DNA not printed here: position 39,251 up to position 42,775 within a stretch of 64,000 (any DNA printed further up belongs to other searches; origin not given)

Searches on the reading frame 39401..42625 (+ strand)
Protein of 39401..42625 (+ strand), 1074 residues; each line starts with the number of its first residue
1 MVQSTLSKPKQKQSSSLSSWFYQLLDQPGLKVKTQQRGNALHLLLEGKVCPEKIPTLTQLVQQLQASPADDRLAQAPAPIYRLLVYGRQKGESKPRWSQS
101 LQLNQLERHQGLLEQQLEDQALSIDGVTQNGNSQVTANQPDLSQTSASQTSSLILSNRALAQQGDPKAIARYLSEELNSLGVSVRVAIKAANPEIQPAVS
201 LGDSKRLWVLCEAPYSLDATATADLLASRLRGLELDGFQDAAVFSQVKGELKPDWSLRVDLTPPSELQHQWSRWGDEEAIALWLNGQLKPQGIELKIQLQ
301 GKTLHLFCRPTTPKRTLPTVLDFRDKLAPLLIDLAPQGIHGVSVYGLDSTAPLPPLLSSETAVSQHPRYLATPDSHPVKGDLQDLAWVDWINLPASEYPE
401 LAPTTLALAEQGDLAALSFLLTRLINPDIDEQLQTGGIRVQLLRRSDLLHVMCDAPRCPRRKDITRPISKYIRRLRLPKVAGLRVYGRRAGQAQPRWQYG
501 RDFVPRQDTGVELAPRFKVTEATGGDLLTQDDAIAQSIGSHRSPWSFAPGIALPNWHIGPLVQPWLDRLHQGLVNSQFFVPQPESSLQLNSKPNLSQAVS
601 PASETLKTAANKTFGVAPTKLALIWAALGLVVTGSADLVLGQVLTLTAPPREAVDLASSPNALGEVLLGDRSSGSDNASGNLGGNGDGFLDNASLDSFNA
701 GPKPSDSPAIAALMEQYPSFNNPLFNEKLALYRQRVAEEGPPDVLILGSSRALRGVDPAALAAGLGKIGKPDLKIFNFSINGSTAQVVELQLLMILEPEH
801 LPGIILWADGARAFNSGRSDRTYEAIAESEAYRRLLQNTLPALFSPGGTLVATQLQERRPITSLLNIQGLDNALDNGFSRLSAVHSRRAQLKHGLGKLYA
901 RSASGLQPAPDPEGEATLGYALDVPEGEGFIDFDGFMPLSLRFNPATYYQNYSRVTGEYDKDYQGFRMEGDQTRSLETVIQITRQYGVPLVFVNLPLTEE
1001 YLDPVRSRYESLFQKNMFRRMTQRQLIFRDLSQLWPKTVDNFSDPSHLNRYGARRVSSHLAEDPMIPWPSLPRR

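Call 61: search_protein_families(library=pfam, proteins=[window:39401-42625:+], max_evalue=0.00001)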
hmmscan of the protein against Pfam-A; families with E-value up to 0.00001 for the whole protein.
window:39401-42625:+ (1074 aa): 1 family
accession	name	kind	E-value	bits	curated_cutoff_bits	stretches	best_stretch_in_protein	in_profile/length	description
PF07611.17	DUF1574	-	7.1e-06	26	29.1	0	957-1048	234-326/342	Protein of unknown function (DUF1574)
